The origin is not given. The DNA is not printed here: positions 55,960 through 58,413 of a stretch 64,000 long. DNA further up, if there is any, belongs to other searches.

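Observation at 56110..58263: Unusual domain fusion: calcineurin-like metallophosphoesterase joined to a class D beta-lactamase/BlaR-sensor-like domain by an (APGAA)n linker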

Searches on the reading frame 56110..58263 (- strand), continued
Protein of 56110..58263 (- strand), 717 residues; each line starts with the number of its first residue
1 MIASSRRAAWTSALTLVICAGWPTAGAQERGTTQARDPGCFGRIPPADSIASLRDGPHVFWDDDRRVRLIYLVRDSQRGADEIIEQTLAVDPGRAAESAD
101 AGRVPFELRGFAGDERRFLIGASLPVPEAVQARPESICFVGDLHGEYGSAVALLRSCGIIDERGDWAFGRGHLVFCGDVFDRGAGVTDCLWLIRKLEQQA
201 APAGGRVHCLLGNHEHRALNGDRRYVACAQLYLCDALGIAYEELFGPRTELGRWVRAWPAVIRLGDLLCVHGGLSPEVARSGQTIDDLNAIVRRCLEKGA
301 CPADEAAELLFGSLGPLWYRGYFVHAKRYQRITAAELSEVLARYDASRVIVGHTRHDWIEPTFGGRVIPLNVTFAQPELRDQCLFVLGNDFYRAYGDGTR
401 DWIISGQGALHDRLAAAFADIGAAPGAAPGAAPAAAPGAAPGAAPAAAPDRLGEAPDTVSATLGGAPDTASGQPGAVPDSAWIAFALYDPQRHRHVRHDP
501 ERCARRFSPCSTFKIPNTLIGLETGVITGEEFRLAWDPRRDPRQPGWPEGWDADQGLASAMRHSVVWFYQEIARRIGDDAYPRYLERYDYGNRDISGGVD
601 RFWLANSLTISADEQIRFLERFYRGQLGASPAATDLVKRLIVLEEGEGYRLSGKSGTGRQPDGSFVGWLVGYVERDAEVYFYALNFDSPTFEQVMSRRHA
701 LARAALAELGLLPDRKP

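Call 67: predict_structure(alignment_id=A4)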
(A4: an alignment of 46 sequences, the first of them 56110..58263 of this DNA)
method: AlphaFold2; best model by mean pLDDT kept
length: 717 residues; sequences in the alignment: 46
mean_pLDDT: 78.4   pTM: 0.79
mean pLDDT of the five models: 78.4, 77.1, 75.8, 74.6, 73.9
residues with pLDDT >= 90: 315; 70-90: 198; 50-70: 87; < 50: 117
segments of 3 or more residues with pLDDT < 50: 22-37, 425-474, 510-520, 525-527, 531-543, 589-607
pLDDT, mean of each block of 10 residues (from residue 1): 65 82 44 47 74 88 94 76 91 60 84 90 90 98 94 97 97 96 90 97 97 94 89 93 95 96 98 97 97 87 83 94 88 97 98 93 96 79 96 93 94 91 53 36 31 29 32 56 90 90 70 48 51 45 52 63 67 69 60 37 48 81 78 75 85 83 85 91 89 86 92 71
secondary structure, 60 per line:
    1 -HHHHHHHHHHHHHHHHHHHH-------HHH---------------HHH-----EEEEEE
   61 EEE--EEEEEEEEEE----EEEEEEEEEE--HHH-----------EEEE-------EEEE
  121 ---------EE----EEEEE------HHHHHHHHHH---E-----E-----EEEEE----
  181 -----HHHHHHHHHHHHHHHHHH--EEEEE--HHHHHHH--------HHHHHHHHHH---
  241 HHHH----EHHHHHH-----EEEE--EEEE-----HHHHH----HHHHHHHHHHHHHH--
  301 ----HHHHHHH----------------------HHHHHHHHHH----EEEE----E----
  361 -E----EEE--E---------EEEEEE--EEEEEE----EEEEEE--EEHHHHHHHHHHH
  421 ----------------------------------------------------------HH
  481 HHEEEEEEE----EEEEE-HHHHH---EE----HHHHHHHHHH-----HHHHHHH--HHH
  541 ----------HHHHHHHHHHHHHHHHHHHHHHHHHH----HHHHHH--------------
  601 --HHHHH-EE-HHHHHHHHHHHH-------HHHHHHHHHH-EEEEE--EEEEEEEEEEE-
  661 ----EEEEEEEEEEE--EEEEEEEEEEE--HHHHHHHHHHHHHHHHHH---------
elements in order (helices of 4 or more, strands of 3 or more residues): H2-21 E55-63 E66-75 E80-89 E106-109 E117-120 E136-140 H147-156 E172-176 H186-203 E206-210 H213-219 H228-237 H241-244 H250-255 E261-264 E267-270 H276-280 H285-298 H305-311 H334-343 E348-351 E367-369 E382-387 E390-395 E400-405 H410-420 H479-482 E483-489 E494-498 H500-504 H514-523 H529-535 H551-576 H581-586 H603-607 H612-623 H631-640 E642-646 E649-659 E665-675 E678-688 H691-708
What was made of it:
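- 58180..58263 (-): Signal peptide, residues 1-28 (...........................|Q). An RR pair makes Tat export possible but it is not conserved in the orthologues. AlphaFold models a lone helix at 2-21 followed by a low-pLDDT stretch at 22-37 (call 67).
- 57859..58116 (-): N-terminal beta-subdomain of the Shelph-type phosphatase fold, residues about 50-135. Beta strands at residues 55-120 with pLDDT mostly 74-94, dipping to about 60 over residues 91-100 (call 67).
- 56827..57003 (-): Disordered Ala/Pro/Gly-rich interdomain linker, residues 421-479. pLDDT 29-36 with no secondary structure (call 67).
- On BlaR1/MecR1 sensor-transducer: The only predicted hydrophobic helix is the signal peptide (call 67).
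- Checked: AlphaFold models residues 2-21 as a lone helix followed by a low-confidence stretch (call 67).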

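Call 70: fold_search(model_id=the predicted structure, library=pdb)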
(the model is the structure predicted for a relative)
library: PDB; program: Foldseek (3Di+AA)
matches with E <= 10: 1285; with E <= 0.001: 376
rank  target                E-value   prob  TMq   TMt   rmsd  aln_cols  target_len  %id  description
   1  1v73                  1.2e-30  1.00  0.48  0.90   2.7       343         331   31  Crystal Structure of Cold-Active Protein-Tyrosine Phosphatase of a Psychrophile Shewanella SP. (released 2005-03-01)
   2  2zbm                  3.2e-30  1.00  0.48  0.90   2.7       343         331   31  Crystal Structure of I115M Mutant Cold-Active Protein Tyrosine Phosphatase (released 2008-07-29)
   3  2z72                  9.4e-30  1.00  0.48  0.89   2.8       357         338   29  New Structure Of Cold-Active Protein Tyrosine Phosphatase At 1.1 Angstrom (released 2008-07-29)
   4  6rj7_A                1.0e-15  1.00  0.29  0.69   6.3       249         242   36  Crystal structure of the 19F labelled OXA-48 (released 2019-07-31)
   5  7pei_AAA              1.4e-15  1.00  0.29  0.70   6.3       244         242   37  OXA-48_E185A/R186A/R206A with carbamylated Lys73 in complex with chloride ions at neutral pH (released 2022-08-24)
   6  5hfo_B                3.7e-15  1.00  0.30  0.69   6.4       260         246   35  CRYSTAL STRUCTURE OF OXA-232 BETA-LACTAMASE (released 2017-01-18)
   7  5hfo_A                3.9e-15  1.00  0.29  0.68   6.3       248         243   36  CRYSTAL STRUCTURE OF OXA-232 BETA-LACTAMASE (released 2017-01-18)
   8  4wmc_A                4.4e-15  1.00  0.29  0.69   6.2       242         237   36  OXA-48 covalent complex with Avibactam inhibitor (released 2014-12-03)
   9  8faj_A                5.2e-15  1.00  0.29  0.69   6.4       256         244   35  OXA-48-NA-1-157 inhibitor complex (released 2023-10-11)
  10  6pk0_A                5.5e-15  1.00  0.29  0.69   6.4       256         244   34  Crystal Structure of OXA-48 with Hydrolyzed Imipenem (released 2020-01-22)
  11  6pk0_D                5.5e-15  1.00  0.29  0.67   6.5       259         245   34  Crystal Structure of OXA-48 with Hydrolyzed Imipenem (released 2020-01-22)
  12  6q5b_B                6.5e-15  1.00  0.29  0.70   6.2       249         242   34  OXA-48_P68A-AVI. Evolutionary trade-offs of OXA-48 mediated ceftazidime-avibactam resistance (released 2019-03-20)
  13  4s2n_A                6.8e-15  1.00  0.29  0.69   6.4       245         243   37  OXA-48 in complex with Avibactam at pH 8.5 (released 2015-02-25)
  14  6pqi_C                6.8e-15  1.00  0.29  0.68   6.2       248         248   35  Crystal Structure of Class D Beta-lactamase OXA-48 with Cefotaxime (released 2020-01-22)
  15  6nlw_B                6.8e-15  1.00  0.29  0.70   6.1       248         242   35  The crystal structure of class D carbapenem-hydrolyzing beta-lactamase BlaA from Shewanella oneidensis MR-1 (released 2019-01-23)
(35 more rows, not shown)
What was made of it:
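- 56113..56826 (-): Class D (OXA-type) beta-lactamase domain, residues 480-717, with S511-T-F-K514, S564-V-V566, Y590-G-N592, W603, K654-S-G656 and R698. Foldseek matches OXA-48 at TM about 0.70 (call 70).
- On PPP-family phosphatase, Shewanella-like (Shelph) clade: Foldseek E 1e-30, with TM 0.90 normalised to the target (call 70).
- Closest known: Class D. Same: The fold is the same (call 70).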
